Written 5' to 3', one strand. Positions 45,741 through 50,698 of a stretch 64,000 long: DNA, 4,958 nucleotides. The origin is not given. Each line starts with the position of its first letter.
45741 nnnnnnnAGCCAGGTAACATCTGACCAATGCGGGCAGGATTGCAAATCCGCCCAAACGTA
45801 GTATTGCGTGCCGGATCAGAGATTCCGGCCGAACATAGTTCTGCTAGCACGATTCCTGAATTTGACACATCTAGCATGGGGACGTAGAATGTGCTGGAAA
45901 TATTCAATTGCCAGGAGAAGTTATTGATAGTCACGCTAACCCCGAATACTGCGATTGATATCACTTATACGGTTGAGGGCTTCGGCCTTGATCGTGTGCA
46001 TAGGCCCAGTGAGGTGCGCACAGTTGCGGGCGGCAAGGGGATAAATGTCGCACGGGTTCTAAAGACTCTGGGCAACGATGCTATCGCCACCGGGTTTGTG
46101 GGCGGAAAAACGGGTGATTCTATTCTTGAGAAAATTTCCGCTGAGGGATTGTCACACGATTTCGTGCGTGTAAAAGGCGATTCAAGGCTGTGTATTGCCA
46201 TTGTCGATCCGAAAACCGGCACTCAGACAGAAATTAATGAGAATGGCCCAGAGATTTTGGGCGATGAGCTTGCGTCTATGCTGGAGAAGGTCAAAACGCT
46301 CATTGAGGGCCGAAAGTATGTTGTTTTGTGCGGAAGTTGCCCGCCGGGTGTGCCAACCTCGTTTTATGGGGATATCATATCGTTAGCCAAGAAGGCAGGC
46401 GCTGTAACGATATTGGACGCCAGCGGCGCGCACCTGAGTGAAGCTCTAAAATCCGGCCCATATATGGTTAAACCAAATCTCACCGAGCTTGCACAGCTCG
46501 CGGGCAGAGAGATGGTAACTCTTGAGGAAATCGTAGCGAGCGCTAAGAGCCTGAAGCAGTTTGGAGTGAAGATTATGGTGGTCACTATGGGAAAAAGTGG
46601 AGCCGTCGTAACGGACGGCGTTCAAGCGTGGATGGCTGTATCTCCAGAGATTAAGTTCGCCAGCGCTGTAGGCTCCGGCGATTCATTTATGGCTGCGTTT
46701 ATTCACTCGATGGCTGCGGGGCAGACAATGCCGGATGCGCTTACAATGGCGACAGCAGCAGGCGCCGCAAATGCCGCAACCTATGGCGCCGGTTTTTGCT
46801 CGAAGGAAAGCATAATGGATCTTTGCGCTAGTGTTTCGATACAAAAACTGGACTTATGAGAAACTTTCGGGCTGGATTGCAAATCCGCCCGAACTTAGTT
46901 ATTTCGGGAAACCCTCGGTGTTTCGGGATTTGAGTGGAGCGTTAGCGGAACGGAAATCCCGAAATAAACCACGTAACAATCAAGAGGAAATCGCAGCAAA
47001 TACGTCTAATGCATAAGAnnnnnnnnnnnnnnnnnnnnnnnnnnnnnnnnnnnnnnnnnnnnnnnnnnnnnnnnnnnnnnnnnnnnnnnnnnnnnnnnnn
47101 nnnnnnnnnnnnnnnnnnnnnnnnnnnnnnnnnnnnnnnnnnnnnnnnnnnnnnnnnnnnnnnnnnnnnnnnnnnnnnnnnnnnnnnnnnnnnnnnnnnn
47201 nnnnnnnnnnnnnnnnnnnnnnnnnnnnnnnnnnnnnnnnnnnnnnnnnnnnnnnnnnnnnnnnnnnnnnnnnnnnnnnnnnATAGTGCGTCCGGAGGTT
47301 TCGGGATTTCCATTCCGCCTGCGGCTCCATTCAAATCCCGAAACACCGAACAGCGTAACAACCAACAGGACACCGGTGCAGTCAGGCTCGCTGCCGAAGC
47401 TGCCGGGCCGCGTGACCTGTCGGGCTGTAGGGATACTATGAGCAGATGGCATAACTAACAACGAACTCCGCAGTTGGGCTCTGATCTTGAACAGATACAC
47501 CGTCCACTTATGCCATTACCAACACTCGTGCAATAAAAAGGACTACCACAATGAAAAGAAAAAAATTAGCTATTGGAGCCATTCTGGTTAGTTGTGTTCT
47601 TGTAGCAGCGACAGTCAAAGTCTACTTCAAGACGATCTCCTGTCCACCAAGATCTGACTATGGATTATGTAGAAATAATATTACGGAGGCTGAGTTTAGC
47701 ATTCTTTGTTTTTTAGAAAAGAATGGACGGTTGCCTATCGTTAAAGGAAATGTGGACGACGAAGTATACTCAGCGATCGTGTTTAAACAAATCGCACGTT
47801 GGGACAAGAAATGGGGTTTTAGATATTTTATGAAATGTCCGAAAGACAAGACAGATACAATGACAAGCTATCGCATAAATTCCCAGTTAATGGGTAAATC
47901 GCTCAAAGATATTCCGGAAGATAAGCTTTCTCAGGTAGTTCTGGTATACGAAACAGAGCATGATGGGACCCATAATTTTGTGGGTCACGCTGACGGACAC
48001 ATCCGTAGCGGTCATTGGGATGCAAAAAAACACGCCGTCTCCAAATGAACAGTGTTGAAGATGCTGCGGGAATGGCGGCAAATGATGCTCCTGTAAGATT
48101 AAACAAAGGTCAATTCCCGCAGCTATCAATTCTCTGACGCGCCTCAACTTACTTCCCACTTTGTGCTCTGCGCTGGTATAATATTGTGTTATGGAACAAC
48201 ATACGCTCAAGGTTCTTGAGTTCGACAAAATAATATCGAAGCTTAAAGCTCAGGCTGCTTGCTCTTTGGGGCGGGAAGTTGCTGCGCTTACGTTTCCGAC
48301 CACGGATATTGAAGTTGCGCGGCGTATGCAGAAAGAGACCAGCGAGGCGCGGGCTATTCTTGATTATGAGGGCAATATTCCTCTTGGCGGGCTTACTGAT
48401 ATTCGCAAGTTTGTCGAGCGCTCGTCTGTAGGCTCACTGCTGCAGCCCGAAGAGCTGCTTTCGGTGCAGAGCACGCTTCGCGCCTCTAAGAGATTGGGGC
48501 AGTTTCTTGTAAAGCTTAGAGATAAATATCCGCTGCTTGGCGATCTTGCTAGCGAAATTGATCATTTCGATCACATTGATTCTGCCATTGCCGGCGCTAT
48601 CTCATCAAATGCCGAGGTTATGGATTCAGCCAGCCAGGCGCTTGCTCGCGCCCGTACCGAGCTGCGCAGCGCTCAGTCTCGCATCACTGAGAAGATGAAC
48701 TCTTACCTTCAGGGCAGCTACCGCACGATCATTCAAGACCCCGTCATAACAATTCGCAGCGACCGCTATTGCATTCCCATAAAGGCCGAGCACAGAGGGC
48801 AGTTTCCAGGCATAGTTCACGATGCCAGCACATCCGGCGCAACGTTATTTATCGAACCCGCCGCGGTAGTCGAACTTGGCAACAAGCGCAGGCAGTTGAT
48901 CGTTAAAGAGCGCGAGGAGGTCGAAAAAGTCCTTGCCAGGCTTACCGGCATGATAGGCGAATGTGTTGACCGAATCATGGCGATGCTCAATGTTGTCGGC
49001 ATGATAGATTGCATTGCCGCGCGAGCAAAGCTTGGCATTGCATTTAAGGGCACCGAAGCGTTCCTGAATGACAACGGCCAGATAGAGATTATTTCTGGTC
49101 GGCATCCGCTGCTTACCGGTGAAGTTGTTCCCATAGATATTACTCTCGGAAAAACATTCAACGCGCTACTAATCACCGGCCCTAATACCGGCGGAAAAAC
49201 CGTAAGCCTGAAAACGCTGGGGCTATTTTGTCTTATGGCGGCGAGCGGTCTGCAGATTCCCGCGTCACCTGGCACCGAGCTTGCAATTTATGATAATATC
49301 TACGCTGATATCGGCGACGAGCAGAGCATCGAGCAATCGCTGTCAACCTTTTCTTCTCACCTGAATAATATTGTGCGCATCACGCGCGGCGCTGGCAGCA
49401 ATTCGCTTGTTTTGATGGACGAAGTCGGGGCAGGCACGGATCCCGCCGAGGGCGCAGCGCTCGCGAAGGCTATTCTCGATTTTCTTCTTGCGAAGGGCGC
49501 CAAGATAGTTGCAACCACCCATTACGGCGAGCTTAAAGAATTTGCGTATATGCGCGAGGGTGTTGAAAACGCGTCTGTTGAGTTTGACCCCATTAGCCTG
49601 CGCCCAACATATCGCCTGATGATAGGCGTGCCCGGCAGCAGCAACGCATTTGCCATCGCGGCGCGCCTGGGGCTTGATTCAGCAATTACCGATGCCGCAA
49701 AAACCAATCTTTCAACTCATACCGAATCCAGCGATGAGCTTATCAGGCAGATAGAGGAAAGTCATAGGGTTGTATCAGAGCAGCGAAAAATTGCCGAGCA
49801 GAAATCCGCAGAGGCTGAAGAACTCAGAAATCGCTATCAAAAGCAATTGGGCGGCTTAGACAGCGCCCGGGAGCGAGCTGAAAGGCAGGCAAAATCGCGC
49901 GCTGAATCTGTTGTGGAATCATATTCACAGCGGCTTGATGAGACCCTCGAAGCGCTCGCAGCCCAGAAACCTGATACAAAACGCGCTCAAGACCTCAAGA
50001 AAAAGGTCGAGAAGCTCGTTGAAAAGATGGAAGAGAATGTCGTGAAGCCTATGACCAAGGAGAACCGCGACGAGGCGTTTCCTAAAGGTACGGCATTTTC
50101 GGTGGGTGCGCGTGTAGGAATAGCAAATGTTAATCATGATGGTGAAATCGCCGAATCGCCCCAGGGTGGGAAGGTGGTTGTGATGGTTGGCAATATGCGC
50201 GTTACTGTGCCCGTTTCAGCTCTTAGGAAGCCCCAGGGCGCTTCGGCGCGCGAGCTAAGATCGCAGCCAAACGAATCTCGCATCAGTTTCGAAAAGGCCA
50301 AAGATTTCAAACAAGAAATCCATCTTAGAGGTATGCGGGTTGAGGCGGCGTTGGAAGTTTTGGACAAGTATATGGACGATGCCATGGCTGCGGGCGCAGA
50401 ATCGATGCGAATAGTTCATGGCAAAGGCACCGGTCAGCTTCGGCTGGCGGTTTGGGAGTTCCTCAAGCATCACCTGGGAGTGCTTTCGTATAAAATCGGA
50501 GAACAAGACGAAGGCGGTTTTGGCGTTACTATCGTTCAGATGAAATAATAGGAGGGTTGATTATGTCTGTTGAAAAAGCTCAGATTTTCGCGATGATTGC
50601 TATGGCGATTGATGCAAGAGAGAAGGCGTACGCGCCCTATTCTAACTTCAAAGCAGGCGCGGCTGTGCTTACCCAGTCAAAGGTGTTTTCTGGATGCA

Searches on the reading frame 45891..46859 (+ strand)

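Call 68: search_protein_families(library=pfam, proteins=[window:45891-46859:+], max_evalue=0.001)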
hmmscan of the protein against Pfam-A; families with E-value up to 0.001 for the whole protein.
window:45891-46859:+ (322 aa): 2 families
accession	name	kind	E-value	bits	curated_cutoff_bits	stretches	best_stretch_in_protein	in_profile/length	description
PF00294.29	PfkB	-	1e-56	192.9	25.8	1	20-304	10-299/302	pfkB family carbohydrate kinase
PF08543.17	Phos_pyr_kin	-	1.2e-09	38.4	27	1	171-289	101-226/246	Phosphomethylpyrimidine kinase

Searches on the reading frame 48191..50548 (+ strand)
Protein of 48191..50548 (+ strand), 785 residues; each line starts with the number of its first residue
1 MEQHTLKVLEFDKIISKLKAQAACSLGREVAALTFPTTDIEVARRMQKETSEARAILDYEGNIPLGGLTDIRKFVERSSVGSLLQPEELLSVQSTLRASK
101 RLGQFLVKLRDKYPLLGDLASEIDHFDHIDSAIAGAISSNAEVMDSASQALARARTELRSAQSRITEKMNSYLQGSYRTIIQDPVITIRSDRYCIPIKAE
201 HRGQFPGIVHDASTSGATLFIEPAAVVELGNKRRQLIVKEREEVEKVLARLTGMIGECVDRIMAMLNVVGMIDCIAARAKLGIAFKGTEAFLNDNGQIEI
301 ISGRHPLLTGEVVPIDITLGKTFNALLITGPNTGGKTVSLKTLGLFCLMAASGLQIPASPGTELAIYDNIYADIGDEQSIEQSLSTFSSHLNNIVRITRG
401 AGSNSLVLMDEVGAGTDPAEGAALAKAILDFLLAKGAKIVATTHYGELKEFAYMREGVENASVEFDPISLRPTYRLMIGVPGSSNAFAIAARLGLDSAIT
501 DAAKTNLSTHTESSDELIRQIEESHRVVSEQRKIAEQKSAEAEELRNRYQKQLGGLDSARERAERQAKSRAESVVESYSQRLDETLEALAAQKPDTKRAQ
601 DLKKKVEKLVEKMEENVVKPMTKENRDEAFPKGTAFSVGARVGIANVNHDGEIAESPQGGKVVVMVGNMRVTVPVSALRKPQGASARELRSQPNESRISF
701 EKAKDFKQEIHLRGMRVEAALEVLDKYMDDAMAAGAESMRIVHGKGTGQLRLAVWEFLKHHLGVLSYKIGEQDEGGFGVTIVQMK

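Call 68: search_protein_families(library=pfam, proteins=[window:48191-50548:+], max_evalue=0.001)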
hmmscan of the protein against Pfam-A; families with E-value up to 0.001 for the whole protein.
window:48191-50548:+ (785 aa): 4 families
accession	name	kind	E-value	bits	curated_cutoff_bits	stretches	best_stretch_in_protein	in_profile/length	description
PF00488.27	MutS_V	-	2.1e-31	109.8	30.2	1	327-507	2-184/188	MutS domain V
PF01713.27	Smr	-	3.8e-24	85.1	25.7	1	710-785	1-77/77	Smr domain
PF20297.4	MSSS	-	1.3e-05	25.2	26.8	1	638-678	1-42/42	MutS2 and Smr-associated SH3 domain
PF05192.23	MutS_III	-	0.00056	20.7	34.1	0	65-279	75-194/194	MutS domain III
